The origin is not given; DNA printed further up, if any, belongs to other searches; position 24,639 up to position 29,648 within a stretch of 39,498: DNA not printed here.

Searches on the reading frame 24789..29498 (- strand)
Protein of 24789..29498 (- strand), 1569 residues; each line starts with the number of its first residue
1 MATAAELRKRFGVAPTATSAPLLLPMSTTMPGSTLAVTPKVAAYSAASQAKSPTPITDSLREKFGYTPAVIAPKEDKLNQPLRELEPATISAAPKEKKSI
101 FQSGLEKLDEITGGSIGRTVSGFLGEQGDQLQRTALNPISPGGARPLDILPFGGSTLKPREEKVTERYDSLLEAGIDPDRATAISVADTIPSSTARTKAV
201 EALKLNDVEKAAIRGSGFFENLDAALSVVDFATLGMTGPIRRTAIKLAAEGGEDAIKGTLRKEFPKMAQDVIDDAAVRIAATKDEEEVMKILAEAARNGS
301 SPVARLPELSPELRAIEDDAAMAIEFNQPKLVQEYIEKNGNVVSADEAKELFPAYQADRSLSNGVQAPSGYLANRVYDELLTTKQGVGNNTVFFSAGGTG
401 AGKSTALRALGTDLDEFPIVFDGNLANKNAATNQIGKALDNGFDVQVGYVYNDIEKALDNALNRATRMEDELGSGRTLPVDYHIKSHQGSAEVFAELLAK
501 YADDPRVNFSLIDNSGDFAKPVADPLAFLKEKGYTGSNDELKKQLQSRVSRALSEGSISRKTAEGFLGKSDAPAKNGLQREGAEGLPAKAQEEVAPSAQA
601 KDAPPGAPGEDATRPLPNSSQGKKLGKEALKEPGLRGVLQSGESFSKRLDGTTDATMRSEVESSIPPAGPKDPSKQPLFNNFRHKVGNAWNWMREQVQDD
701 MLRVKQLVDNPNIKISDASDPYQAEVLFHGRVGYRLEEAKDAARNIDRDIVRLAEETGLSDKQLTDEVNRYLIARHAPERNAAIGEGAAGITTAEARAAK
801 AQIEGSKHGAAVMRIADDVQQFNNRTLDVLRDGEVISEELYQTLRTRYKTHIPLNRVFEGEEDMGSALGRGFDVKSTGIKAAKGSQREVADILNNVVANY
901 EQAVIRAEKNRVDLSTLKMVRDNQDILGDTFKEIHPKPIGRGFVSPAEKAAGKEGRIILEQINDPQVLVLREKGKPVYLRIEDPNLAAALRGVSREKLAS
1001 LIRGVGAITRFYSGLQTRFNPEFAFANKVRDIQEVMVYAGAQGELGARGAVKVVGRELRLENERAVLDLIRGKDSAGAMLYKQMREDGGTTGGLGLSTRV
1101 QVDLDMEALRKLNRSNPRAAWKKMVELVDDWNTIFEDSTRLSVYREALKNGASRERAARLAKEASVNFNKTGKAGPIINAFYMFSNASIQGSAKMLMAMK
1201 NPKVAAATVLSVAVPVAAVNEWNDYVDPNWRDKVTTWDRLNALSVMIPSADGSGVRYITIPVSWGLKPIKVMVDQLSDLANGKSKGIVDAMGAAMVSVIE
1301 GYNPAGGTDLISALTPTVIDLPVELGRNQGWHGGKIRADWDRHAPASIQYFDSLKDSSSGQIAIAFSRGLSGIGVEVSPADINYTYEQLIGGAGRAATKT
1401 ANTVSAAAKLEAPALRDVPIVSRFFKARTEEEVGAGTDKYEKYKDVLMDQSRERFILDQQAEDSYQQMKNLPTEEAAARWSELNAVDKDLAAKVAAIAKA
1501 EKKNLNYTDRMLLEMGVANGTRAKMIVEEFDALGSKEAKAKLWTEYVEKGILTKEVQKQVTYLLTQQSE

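Call 56: search_protein_families(library=pfam, max_evalue=0.001, proteins=[window:24789-29498:-])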
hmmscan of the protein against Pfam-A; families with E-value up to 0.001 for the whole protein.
window:24789-29498:- (1569 aa): 2 families
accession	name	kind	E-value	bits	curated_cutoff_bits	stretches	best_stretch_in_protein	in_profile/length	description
PF18857.6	LPD38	-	7.6e-17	62.4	27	1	1230-1421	3-189/189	Large polyvalent protein associated domain 38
PF06414.18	Zeta_toxin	-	6.6e-11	42.5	22.3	1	419-501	98-177/199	Zeta toxin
